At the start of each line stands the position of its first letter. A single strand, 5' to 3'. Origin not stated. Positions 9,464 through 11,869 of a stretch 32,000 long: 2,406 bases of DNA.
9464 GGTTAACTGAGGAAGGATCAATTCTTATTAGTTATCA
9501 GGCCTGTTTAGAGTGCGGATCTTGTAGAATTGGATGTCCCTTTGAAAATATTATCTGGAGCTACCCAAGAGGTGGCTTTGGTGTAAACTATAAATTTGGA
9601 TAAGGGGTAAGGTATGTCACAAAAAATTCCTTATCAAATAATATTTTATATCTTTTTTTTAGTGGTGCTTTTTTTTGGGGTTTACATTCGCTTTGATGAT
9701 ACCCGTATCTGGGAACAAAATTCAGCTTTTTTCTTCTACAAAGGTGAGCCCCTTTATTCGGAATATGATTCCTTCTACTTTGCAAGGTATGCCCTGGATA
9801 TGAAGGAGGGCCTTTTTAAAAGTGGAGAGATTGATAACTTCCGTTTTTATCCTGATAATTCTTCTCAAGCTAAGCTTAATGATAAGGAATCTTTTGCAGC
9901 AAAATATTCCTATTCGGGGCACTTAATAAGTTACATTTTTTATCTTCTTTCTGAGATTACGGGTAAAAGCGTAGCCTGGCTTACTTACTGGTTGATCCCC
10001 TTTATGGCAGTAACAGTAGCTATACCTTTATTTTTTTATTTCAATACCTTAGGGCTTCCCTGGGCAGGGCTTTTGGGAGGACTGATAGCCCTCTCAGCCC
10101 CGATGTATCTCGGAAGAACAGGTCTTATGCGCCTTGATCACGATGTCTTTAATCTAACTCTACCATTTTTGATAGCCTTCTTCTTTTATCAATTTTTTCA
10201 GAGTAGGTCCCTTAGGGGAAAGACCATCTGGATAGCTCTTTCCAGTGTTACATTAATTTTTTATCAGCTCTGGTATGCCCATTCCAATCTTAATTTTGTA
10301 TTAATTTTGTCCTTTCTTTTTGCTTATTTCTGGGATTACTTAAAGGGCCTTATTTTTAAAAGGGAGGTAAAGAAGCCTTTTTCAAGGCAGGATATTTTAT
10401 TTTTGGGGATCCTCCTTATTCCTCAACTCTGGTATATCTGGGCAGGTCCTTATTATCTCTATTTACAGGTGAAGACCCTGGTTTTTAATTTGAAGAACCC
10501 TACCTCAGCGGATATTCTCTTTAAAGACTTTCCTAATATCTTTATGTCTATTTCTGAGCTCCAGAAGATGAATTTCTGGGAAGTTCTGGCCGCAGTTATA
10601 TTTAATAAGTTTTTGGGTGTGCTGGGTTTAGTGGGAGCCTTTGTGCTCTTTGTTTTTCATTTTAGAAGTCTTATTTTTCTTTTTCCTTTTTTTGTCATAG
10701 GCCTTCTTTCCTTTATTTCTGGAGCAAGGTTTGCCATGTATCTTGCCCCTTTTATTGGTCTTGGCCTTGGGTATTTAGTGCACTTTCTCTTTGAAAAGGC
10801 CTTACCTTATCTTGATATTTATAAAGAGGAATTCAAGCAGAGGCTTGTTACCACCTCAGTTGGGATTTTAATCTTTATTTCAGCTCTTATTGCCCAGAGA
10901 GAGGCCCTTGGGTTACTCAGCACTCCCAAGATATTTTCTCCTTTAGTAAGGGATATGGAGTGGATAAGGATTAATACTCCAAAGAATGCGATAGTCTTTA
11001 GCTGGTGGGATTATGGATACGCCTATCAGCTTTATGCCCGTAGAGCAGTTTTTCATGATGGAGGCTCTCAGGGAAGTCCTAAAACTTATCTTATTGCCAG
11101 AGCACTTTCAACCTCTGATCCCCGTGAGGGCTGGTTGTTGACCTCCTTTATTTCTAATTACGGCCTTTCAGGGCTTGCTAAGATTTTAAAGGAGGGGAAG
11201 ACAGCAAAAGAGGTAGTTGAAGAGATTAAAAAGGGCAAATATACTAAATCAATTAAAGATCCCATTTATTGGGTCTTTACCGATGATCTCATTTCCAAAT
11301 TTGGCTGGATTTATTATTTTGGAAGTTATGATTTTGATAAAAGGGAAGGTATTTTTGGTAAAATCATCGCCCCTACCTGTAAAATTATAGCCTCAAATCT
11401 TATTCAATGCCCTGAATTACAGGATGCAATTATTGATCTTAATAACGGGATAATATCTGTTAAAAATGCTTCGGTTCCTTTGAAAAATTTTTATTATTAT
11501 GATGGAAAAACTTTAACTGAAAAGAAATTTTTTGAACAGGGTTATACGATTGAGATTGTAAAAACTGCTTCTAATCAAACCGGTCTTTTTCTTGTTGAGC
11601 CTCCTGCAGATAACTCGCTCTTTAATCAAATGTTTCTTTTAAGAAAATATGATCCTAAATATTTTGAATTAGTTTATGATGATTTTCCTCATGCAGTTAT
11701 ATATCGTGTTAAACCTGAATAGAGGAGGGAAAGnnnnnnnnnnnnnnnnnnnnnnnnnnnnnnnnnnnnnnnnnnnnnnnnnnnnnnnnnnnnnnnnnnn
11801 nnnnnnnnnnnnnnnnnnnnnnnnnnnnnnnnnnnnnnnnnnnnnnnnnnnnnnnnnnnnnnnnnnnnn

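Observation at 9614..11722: Complete PglB/STT3-type N-oligosaccharyltransferase with no glycan-assembly genes nearby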

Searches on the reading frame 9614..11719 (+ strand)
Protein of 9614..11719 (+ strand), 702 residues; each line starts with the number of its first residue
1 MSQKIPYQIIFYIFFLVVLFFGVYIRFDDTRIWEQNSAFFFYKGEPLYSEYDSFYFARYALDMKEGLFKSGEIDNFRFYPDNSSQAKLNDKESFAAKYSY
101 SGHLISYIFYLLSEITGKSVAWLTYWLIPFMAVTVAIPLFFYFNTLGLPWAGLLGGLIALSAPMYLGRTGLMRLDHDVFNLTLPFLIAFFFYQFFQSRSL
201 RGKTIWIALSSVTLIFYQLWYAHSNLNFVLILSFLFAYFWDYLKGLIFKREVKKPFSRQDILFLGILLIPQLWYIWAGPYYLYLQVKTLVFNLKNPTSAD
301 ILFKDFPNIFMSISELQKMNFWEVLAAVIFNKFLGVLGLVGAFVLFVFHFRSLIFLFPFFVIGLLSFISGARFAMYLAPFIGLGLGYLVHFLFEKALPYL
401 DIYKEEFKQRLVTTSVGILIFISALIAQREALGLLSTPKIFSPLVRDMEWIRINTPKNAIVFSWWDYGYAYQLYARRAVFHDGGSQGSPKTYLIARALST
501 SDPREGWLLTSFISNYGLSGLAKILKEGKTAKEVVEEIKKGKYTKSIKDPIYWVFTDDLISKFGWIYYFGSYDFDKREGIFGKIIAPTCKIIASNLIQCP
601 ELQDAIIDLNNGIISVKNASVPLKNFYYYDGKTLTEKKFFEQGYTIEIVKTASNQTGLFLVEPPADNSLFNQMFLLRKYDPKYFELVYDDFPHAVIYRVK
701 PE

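Call 4: search_protein_families(library=pfam, proteins=[window:9614-11719:+], max_evalue=1)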
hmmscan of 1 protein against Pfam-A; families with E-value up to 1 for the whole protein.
window:9614-11719:+ (702 aa): 2 families
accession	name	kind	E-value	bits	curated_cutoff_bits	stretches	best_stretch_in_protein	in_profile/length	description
PF02516.20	STT3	-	4.5e-13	49.9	24.5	1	35-407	18-380/405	Oligosaccharyl transferase STT3, N-terminal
PF21436.2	STT3-PglB_core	-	4.1e-10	40.7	23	1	460-574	4-129/131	STT3/PglB/AglB core domain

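Call 5: search_protein_families(library=ncbifam, proteins=[window:9614-11719:+], max_evalue=1)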
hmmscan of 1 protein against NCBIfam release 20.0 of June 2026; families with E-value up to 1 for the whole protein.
window:9614-11719:+ (702 aa): 2 families
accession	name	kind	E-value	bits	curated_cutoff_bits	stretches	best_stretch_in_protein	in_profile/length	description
NF050801.1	ProtGlycPglB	equivalog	2.8e-16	59.2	1300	3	282-487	284-480/713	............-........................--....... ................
TIGR04392.1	haoB_nitrify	equivalog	0.094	12.3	200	1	450-480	113-143/320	hydroxylamine oxidation protein HaoB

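Call 6: search_solved_structures(query=window:9614-11719:+, max_evalue=1, show_alignments=3)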
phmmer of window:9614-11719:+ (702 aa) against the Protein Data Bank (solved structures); distinct sequences matched with E-value up to 1: 15.
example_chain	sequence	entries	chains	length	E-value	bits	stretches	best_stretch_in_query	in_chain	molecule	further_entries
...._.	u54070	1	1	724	1.2e-11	47.3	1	229-702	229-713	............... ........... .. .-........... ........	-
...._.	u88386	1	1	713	2.2e-08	36.6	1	230-702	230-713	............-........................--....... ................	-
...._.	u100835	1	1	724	3.9e-08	35.7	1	229-702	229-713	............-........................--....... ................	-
6ftj_5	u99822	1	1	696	1.2e-05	27.5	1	440-504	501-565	Dolichyl-diphosphooligosaccharide--protein glycosyltransferase subunit STT3A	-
6s7o_A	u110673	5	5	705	1.3e-05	27.4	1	440-504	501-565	Dolichyl-diphosphooligosaccharide--protein glycosyltransferase subunit STT3A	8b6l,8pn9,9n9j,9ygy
6ftg_5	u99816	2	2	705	1.3e-05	27.4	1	440-504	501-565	Dolichyl-diphosphooligosaccharide--protein glycosyltransferase subunit STT3A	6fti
6s7t_A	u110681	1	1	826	0.00014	24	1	448-516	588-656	Dolichyl-diphosphooligosaccharide--protein glycosyltransferase subunit STT3B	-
2zag_A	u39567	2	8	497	0.001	21.1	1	447-498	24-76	Oligosaccharyl transferase stt3 subunit related protein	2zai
3vu1_A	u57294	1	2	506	0.0021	20.1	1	447-498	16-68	Putative uncharacterized protein PH0242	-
5aza_A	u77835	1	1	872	0.0025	19.8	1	447-498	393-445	Maltose-binding periplasmic protein,Oligosaccharyl transferase stt3 subunit related protei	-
3aag_A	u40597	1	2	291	0.0033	19.4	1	457-501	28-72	General glycosylation pathway protein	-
2lgz_A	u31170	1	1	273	0.01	17.9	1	449-504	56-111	Dolichyl-diphosphooligosaccharide--protein glycosyltransferase subunit STT3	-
3wov_A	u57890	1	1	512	0.012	17.6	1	448-498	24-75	Oligosaccharyl transferase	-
8i9p_Lh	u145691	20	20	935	0.014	17.4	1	448-500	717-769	dolichyl-diphosphooligosaccharide--protein glycotransferase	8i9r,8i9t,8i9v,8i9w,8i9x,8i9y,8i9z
6u8y_B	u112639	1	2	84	0.32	12.9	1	339-378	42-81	Monovalent cation/H+ antiporter subunit F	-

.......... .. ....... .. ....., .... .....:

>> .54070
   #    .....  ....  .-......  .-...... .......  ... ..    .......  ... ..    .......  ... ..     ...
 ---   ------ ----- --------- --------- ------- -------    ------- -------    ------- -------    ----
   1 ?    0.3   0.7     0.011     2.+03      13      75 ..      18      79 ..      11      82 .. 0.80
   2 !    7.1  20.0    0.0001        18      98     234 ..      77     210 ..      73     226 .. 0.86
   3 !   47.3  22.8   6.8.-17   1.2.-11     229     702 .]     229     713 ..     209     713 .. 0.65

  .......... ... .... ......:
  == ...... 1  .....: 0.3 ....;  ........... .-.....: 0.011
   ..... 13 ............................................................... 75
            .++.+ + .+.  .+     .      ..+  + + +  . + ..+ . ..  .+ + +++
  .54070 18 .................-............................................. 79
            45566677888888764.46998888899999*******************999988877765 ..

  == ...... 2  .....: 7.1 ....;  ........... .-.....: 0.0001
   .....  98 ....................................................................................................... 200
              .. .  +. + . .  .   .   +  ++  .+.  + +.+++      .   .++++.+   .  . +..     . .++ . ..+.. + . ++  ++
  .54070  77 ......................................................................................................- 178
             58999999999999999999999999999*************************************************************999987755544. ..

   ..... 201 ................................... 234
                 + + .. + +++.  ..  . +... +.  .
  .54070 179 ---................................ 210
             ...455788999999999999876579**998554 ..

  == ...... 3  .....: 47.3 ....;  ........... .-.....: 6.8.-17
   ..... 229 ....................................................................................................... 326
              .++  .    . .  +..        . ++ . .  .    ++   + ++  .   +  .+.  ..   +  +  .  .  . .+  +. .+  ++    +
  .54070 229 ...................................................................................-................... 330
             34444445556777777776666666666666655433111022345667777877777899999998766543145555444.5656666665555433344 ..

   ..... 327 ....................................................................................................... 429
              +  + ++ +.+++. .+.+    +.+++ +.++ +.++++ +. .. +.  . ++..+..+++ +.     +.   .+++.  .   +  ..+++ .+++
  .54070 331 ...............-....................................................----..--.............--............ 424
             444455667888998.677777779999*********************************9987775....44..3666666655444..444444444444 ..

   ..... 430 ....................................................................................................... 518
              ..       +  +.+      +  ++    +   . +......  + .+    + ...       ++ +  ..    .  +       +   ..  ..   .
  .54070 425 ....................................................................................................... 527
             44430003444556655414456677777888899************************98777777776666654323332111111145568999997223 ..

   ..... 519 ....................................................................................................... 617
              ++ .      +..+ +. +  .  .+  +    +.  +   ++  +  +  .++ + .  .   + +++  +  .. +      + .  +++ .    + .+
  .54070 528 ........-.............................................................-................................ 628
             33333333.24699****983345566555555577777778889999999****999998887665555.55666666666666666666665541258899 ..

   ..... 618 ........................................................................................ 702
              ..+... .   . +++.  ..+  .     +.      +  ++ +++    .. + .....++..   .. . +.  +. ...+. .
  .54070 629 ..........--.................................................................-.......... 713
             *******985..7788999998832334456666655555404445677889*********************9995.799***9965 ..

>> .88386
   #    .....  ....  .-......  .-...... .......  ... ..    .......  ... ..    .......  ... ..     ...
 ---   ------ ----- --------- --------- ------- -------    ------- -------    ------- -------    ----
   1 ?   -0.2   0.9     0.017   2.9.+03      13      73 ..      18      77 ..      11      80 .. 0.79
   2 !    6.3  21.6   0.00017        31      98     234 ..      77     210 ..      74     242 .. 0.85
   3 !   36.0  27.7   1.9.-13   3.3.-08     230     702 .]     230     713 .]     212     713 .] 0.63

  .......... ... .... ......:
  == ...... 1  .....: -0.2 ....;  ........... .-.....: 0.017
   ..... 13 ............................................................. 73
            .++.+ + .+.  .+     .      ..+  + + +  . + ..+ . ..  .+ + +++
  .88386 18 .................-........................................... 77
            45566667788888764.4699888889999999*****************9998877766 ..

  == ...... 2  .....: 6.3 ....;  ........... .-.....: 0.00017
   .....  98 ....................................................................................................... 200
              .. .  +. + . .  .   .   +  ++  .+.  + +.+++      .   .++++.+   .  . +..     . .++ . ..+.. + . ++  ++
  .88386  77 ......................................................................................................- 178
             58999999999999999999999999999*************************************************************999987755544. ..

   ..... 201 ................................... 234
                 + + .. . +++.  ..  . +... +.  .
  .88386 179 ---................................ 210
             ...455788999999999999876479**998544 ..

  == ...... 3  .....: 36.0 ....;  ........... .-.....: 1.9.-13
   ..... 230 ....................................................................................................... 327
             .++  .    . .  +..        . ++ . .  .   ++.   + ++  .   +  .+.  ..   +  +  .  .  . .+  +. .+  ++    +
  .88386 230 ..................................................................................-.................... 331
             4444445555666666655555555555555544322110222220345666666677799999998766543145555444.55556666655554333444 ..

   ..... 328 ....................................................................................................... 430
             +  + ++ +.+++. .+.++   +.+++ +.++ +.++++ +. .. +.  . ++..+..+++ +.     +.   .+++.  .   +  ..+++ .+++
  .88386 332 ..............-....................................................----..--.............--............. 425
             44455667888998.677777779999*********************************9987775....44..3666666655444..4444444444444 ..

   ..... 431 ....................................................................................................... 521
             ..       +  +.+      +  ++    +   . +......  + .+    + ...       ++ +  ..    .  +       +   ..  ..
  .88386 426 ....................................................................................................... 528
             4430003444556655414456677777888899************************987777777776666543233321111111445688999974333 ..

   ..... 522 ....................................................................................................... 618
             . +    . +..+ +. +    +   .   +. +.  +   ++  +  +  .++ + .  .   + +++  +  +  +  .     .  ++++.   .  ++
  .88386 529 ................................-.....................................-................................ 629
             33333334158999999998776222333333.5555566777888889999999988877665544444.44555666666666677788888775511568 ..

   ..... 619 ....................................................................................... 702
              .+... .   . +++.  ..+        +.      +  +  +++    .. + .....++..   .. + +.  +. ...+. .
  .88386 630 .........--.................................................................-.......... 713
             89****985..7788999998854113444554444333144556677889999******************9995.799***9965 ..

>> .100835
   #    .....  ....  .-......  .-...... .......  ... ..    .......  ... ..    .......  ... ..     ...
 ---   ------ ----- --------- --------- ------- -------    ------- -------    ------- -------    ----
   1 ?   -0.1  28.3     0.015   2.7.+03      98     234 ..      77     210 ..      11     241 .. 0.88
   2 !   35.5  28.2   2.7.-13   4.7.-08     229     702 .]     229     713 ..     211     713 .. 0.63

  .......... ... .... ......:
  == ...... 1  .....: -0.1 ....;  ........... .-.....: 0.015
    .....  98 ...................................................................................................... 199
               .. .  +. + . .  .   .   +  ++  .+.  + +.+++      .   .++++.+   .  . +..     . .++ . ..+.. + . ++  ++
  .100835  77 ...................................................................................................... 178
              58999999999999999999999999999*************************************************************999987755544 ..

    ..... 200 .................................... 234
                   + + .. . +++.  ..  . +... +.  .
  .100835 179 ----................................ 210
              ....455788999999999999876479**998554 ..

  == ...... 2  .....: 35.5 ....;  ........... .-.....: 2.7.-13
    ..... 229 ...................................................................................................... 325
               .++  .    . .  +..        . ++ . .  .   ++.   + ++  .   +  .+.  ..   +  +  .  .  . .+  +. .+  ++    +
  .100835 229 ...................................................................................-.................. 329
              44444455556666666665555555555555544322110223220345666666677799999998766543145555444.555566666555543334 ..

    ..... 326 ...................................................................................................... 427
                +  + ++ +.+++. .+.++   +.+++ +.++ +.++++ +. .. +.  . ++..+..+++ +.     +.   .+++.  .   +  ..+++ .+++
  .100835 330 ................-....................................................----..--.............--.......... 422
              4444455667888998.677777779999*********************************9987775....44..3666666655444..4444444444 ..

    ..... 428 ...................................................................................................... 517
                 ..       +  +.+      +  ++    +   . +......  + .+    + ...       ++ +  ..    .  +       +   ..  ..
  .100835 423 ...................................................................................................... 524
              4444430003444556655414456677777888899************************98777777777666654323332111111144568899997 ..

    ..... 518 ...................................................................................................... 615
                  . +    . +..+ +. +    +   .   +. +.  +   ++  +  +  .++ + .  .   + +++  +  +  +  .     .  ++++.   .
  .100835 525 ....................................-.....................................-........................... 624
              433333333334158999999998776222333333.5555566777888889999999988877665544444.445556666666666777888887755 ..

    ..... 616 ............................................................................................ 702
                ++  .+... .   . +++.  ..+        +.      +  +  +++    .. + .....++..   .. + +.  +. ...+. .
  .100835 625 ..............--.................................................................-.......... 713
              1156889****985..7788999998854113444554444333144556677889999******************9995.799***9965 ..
